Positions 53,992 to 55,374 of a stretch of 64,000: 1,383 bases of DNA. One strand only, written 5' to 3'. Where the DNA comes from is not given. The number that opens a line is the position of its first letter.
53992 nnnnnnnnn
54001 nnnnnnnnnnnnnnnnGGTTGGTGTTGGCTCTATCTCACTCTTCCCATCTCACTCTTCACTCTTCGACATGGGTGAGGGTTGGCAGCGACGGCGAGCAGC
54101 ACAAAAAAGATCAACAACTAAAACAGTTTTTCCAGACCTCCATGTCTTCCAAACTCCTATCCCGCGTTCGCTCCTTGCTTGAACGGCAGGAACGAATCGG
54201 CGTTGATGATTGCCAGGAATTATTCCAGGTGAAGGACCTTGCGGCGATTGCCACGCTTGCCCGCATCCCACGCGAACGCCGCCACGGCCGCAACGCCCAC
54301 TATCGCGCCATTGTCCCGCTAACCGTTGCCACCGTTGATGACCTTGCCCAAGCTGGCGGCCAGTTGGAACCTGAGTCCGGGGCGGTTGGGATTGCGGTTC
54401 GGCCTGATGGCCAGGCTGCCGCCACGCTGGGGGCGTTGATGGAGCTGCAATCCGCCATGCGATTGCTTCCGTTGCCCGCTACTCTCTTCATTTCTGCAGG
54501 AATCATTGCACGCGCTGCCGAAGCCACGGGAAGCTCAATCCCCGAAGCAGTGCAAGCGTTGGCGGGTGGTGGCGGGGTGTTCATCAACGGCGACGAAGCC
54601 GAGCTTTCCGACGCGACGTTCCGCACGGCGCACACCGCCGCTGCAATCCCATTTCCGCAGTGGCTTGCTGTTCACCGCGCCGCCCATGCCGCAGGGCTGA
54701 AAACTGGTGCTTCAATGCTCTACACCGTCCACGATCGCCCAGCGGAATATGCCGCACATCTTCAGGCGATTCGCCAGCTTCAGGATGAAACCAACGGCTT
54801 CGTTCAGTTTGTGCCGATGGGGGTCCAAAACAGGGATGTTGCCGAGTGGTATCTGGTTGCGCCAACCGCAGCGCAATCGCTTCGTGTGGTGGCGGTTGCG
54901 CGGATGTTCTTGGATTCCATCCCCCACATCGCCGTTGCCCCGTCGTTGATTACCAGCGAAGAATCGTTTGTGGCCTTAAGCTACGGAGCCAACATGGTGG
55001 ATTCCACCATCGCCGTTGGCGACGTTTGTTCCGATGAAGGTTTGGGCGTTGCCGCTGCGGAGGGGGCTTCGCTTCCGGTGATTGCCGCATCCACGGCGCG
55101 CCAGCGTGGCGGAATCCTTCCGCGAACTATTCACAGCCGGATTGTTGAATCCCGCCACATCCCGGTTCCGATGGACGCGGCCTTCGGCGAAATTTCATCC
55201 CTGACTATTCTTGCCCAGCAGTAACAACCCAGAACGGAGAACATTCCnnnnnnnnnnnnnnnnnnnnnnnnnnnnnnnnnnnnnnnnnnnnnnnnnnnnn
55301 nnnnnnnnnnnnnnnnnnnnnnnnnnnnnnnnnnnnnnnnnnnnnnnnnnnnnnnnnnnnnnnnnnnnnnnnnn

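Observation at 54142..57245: Futalosine cluster with an MqnA-radical-SAM fusion next to a cysteine-less MqnC/MqnE paralog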

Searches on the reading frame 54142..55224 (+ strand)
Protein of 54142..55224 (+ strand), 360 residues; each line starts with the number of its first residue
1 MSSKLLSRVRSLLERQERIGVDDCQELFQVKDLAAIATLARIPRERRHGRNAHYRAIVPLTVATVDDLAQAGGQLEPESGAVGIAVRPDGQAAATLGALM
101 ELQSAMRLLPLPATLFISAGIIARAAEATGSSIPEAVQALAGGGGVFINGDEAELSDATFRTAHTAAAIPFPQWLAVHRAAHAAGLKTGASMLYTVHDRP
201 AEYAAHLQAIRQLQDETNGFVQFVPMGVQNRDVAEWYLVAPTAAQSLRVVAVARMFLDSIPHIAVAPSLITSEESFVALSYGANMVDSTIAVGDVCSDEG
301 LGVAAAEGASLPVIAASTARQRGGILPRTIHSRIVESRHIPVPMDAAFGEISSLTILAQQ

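Call 3: search_protein_families(library=pfam, proteins=[window:54142-55224:+], max_evalue=0.01)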
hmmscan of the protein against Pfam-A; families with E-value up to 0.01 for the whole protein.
window:54142-55224:+ (360 aa): 0 families
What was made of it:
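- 54142..55224 (+): Cysteine-less, MqnE-derived protein (360 aa): an MqnE-like barrel fold without the [4Fe-4S]/SAM site. Proposed non-catalytic partner. No Pfam hit (call 3).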

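Call 4: search_protein_families(library=ncbifam, proteins=[window:54142-55224:+], max_evalue=0.01)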
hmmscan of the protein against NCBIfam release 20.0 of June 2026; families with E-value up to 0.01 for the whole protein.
window:54142-55224:+ (360 aa): 10 families
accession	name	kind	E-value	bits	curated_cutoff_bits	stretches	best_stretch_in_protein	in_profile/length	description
TIGR03700.1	mena_SCO4494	equivalog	1.9e-34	119.1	434.55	2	129-299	145-317/351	aminofutalosine synthase MqnE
TIGR03699.1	menaquin_MqnC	equivalog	4.6e-31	107.9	428.1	1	117-308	126-319/342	cyclic dehypoxanthinyl futalosine synthase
TIGR00423.1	TIGR00423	subfamily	4.8e-25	88.5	260.25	1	119-300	92-277/310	CofH family radical SAM protein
TIGR03551.1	F420_cofH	equivalog_domain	7.2e-25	87.5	374.1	1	122-297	129-309/345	5-amino-6-(D-ribitylamino)uracil--L-tyrosine 4-hydroxyphenyl transferase CofH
NF006277.0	PRK08445.1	equivalog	8.9e-23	80.7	576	1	122-300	132-314/348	dehypoxanthine futalosine cyclase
NF005609.0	PRK07360.1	equivalog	3e-21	75.6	426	1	123-295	153-330/374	7,8-didemethyl-8-hydroxy-5-deazariboflavin synthase subunit CofH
NF006276.0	PRK08444.1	equivalog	9.1e-21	74.2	560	1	144-308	161-323/353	aminofutalosine synthase MqnE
NF006687.0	PRK09234.1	equivalog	1.3e-20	73.2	1018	1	122-290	621-794/849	bifunctional FO biosynthesis protein CofGH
NF004580.0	PRK05926.1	equivalog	1.6e-15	57.2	583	1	132-290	167-329/370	hypothetical protein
NF004884.0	PRK06245.1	equivalog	0.0088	14.9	209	0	187-284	171-268/340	7,8-didemethyl-8-hydroxy-5-deazariboflavin synthase subunit CofG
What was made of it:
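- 54142..55224 (+): MqnE 119 bits against a cut-off of 434 (call 4).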

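Call 5: find_homologous_proteins(query=window:54142-55224:+, max_evalue=0.001)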
Query window:54142-55224:+ (360 aa): 21 proteins with E <= 0.001 among 8000 candidates.
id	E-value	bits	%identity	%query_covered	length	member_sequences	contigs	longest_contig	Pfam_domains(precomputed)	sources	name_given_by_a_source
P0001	1.1e-223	759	100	100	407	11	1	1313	-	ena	-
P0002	1.9e-165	568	75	100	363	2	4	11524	-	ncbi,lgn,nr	ncbi:MAG: hypothetical protein IT211_07080 [Armatimonadetes bacterium]|nr:hypothetical protein [Arma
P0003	2.2e-164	565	75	100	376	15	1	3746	-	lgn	-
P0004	6.9e-163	560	76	97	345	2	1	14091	-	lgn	-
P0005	8.4e-90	320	50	98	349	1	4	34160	-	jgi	-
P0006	2.5e-89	318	48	100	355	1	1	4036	-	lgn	-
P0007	3.7e-84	301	48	96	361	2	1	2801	-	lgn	-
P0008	4.5e-82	294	47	96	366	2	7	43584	PF19288.5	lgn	-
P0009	6.4e-81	290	47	98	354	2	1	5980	-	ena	-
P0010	5.0e-77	278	47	99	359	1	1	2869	PF19288.5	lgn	-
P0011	3.5e-76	275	46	96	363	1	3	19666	-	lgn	-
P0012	2.0e-75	272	45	99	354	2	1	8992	-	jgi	jgi:aminodeoxyfutalosine synthase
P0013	5.2e-75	271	44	97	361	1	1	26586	-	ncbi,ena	-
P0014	1.5e-72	263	45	97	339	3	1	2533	-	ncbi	ncbi:MAG: hypothetical protein ABIQ57_05890 [Candidatus Kapaibacterium sp.]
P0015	5.3e-72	261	43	98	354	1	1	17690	PF19288.5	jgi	jgi:aminodeoxyfutalosine synthase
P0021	3.5e-17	81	28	95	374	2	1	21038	PF04055.28,PF19288.5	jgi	-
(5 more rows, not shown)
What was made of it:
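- JGI annotates orthologues as aminodeoxyfutalosine synthase (call 5).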

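Call 9: search_solved_structures(query=A1, max_evalue=1, show_alignments=1)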
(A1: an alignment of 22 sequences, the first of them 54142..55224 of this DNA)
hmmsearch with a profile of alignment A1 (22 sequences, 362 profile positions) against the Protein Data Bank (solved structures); distinct sequences matched with E-value up to 1: 2.
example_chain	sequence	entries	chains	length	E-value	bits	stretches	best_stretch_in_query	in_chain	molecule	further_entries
6xi9_A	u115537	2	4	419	9.2e-69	235.5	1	9-299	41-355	Aminodeoxyfutalosine synthase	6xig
3kwp_A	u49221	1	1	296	0.38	13.1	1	211-246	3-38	Predicted methyltransferase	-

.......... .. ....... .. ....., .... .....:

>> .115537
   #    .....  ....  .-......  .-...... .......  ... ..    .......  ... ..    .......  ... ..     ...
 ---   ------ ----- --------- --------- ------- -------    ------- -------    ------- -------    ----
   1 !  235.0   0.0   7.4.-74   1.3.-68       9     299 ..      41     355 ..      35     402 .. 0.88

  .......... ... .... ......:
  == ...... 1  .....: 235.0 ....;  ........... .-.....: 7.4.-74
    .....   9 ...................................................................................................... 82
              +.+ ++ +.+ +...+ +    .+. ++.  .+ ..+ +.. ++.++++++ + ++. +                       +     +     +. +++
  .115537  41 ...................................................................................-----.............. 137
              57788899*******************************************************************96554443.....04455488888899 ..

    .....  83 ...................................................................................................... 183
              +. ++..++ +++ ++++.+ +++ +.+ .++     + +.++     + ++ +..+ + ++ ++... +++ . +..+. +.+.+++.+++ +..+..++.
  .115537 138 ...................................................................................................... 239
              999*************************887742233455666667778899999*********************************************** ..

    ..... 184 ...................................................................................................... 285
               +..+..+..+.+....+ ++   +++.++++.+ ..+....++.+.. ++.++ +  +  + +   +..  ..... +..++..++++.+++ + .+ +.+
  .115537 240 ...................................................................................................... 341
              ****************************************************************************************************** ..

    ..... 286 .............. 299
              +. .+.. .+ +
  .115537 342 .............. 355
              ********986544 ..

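Call 11: find_encoding_contigs(protein=P0008, flank=10000, max_places=3)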
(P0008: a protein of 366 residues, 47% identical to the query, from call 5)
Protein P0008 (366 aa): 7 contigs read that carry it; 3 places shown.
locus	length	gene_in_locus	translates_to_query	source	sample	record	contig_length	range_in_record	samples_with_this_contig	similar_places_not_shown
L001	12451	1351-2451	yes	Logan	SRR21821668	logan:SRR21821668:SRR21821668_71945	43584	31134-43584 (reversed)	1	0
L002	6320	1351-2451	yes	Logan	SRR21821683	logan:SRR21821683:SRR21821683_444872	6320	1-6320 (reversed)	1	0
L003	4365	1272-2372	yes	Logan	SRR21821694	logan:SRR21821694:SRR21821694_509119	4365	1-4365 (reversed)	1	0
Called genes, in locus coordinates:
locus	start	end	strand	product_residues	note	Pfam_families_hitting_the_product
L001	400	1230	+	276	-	-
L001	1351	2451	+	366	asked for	PF19288:CofH_C (faint)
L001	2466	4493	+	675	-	PF02621:VitK2_biosynth, PF04055:Radical_SAM, PF19288:CofH_C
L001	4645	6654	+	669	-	PF02129:Peptidase_S15, PF08530:PepX_C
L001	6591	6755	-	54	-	-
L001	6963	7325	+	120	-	-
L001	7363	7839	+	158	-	-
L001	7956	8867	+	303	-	PF12833:HTH_18, PF00165:HTH_AraC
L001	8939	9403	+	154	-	-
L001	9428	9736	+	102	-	PF12823:DUF3817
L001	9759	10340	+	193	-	-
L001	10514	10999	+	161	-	-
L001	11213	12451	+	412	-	PF00326:Peptidase_S9 (faint), PF03583:LIP, PF12146:Hydrolase_4 (weak)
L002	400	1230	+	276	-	-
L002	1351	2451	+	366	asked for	PF19288:CofH_C (faint)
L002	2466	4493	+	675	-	PF02621:VitK2_biosynth, PF04055:Radical_SAM, PF19288:CofH_C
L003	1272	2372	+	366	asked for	PF19288:CofH_C (faint)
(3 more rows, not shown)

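Call 13: find_related_loci(query=A2, collection=genome_contigs, flank=10000)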
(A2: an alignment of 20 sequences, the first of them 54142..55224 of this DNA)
Query A2 (360 aa) in genome_contigs; peptide patterns used: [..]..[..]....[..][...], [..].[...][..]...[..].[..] (x = any residue, [..] = any of these).
52 stretches matched a pattern; 11 encode a relative of the query (tblastn E <= 1e-3); 11 distinct loci.
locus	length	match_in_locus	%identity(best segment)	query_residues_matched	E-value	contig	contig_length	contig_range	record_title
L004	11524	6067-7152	75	1-360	8e-174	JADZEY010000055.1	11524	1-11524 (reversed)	MAG: Armatimonadota bacterium isolate SJ842 c_000000649970, whole genome shotgun sequence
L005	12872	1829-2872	48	3-355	5e-89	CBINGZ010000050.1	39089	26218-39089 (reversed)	MAG TPA_asm: uncultured bacterium isolate SRR16817054_binner12_Refined_41 genome assembly, contig: ERZ27394105.278, whol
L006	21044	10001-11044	46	1-350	3e-89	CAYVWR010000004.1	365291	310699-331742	MAG TPA_asm: uncultured Alphaproteobacteria bacterium isolate SRP344714_co2_242 genome assembly, contig: NODE_34_length_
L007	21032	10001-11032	47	3-346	3e-88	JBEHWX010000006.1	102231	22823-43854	MAG: Bacteroidota bacterium isolate ES1.bin.100 NODE_211_length_102231_cov_8.054821, whole genome shotgun sequence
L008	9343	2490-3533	47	1-350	6e-87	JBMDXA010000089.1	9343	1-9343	MAG: Candidatus Kapaibacteriota bacterium isolate FBaNitRs1_5 FBaNitRs1_contig89, whole genome shotgun sequence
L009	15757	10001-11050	44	2-350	2e-82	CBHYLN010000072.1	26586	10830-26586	MAG TPA_asm: uncultured bacterium isolate ERR14722427_metabat2_28 genome assembly, contig: ERZ27336822.812, whole genome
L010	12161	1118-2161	42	3-351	9e-76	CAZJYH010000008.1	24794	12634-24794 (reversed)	MAG TPA_asm: uncultured Alphaproteobacteria bacterium isolate SRP342105_co1_110 genome assembly, contig: NODE_2638_lengt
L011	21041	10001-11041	44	2-350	3e-73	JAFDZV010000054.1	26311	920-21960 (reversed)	MAG: Bacteroidetes bacterium isolate SZAS-92 BACT-TMP-15__54__length-26311, whole genome shotgun sequence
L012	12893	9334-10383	43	2-353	6e-73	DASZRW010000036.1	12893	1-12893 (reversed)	MAG TPA_asm: Candidatus Kapaibacterium sp. isolate SMAG_U6034 k141_408825, whole genome shotgun sequence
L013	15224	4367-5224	37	3-345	3e-52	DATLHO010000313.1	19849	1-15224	MAG TPA_asm: Candidatus Kapaibacterium sp. isolate SMAG_U13642 k141_2176526, whole genome shotgun sequence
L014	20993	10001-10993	30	3-356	1e-35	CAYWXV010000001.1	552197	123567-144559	MAG TPA_asm: uncultured Alphaproteobacteria bacterium isolate binchicken_co118_222 genome assembly, contig: NODE_3_lengt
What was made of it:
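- Tried and rejected: The single genome_contigs scan had already been spent on synteny (call 13).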

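Call 23: find_encoding_contigs(protein=P0021, flank=10000, max_places=2)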
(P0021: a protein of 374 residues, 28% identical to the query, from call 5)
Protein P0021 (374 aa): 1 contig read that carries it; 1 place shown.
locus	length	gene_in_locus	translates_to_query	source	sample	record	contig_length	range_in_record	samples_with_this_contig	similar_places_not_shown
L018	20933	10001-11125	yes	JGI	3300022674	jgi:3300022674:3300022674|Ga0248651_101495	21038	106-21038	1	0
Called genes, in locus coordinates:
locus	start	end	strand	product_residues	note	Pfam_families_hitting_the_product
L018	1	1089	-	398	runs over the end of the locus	?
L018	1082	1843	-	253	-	PF07103:DUF1365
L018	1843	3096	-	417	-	PF01266:DAO (weak), PF01593:Amino_oxidase, PF13450:NAD_binding_8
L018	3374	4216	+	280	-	PF06966:DUF1295, PF02544:Steroid_dh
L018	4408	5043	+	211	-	PF04542:Sigma70_r2, PF08281:Sigma70_r4_2, PF04545:Sigma70_r4 (weak)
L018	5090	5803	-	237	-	PF23548:Zn_ribbon_FGT1_2 (faint)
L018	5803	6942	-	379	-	PF02771:Acyl-CoA_dh_N, PF02770:Acyl-CoA_dh_M, PF00441:Acyl-CoA_dh_1, PF08028:Acyl-CoA_dh_2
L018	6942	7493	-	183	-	-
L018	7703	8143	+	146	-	-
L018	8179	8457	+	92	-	-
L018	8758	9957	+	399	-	PF00006:ATP-synt_ab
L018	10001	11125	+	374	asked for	PF04055:Radical_SAM, PF19288:CofH_C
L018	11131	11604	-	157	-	PF02674:Colicin_V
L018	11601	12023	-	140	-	PF00571:CBS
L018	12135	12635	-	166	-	-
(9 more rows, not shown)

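Call 24: search_protein_families(library=ncbifam, proteins=[P0021, L014:9989-10999:+], max_evalue=0.00001)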
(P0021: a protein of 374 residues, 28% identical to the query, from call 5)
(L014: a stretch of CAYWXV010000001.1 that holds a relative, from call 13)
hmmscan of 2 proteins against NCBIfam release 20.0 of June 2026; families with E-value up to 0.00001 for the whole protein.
P0021 (374 aa): 10 families
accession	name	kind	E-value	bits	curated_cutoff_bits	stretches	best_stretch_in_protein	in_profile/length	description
TIGR03700.1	mena_SCO4494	equivalog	5e-141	469.7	434.55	1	18-367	1-351/351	aminofutalosine synthase MqnE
NF006276.0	PRK08444.1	equivalog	1.2e-104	350.2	560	1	19-368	4-351/353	aminofutalosine synthase MqnE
TIGR03699.1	menaquin_MqnC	equivalog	2.3e-104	348.9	428.1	1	26-366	1-341/342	cyclic dehypoxanthinyl futalosine synthase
TIGR00423.1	TIGR00423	subfamily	2.1e-101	339.3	260.25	1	62-365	2-308/310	CofH family radical SAM protein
NF005609.0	PRK07360.1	equivalog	3.9e-92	308.9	426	1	18-369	11-370/374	7,8-didemethyl-8-hydroxy-5-deazariboflavin synthase subunit CofH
TIGR03551.1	F420_cofH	equivalog_domain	1.9e-87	293.3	374.1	1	35-367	9-345/345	5-amino-6-(D-ribitylamino)uracil--L-tyrosine 4-hydroxyphenyl transferase CofH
NF006277.0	PRK08445.1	equivalog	3.4e-77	259.6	576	1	27-365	3-343/348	dehypoxanthine futalosine cyclase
NF004580.0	PRK05926.1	equivalog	1.2e-73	248.5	583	1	15-360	15-365/370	hypothetical protein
NF006687.0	PRK09234.1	equivalog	2.9e-71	240.8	1018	1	30-370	494-840/849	bifunctional FO biosynthesis protein CofGH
NF004884.0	PRK06245.1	equivalog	5e-06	25.6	209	0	218-323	168-273/340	7,8-didemethyl-8-hydroxy-5-deazariboflavin synthase subunit CofG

L014:9989-10999:+ (336 aa): 8 families
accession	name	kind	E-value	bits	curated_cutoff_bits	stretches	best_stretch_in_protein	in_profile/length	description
TIGR03700.1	mena_SCO4494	equivalog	6.3e-18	64.8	434.55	1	145-274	188-319/351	aminofutalosine synthase MqnE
TIGR03699.1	menaquin_MqnC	equivalog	5.1e-13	48.6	428.1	1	144-259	180-297/342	cyclic dehypoxanthinyl futalosine synthase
TIGR00423.1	TIGR00423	subfamily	3.7e-11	42.8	260.25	1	135-280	133-284/310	CofH family radical SAM protein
NF006276.0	PRK08444.1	equivalog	6.7e-11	41.8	560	1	145-277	189-321/353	aminofutalosine synthase MqnE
NF006277.0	PRK08445.1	equivalog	3.3e-10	39.3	576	1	144-266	181-307/348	dehypoxanthine futalosine cyclase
NF005609.0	PRK07360.1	equivalog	2e-08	33.4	426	1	134-278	189-340/374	7,8-didemethyl-8-hydroxy-5-deazariboflavin synthase subunit CofH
TIGR03551.1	F420_cofH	equivalog_domain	5e-08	32.2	374.1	1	125-281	159-320/345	5-amino-6-(D-ribitylamino)uracil--L-tyrosine 4-hydroxyphenyl transferase CofH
NF004580.0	PRK05926.1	equivalog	6e-07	29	583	1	133-260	193-326/370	hypothetical protein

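Call 35: predict_structure(alignment_id=A2)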
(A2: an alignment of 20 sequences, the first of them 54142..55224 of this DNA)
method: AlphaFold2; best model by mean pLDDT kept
length: 360 residues; sequences in the alignment: 20
mean_pLDDT: 86.2   pTM: 0.87
mean pLDDT of the five models: 86.2, 80.1, 79.8, 79.5, 78.0
residues with pLDDT >= 90: 232; 70-90: 83; 50-70: 12; < 50: 33
segments of 3 or more residues with pLDDT < 50: 232-240, 301-322
pLDDT, mean of each block of 10 residues (from residue 1): 92 97 97 95 94 93 90 74 92 95 94 94 97 98 94 85 83 97 97 88 97 98 85 46 85 97 91 90 94 76 37 33 72 94 94 69
secondary structure, 60 per line:
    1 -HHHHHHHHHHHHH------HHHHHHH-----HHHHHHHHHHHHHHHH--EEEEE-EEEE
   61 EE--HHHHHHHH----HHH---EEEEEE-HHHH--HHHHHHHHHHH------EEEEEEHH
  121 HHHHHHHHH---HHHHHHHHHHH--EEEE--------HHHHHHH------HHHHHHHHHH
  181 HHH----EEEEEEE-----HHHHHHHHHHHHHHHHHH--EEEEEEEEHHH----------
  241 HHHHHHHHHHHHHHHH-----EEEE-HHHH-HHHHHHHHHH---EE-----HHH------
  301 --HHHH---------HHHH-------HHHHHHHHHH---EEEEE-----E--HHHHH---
elements in order: H2-14 H21-27 H33-48 E51-55 E57-62 H65-72 E83-88 H90-93 H96-106 E113-118 H119-129 H133-143 E146-149 H158-164 H171-183 E188-194 H200-217 E220-227 H241-256 E262-265 H267-270 H272-281 H303-306 H316-319 H327-336 E340-344 H353-357
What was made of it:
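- A complete barrel is predicted with high confidence (call 35).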
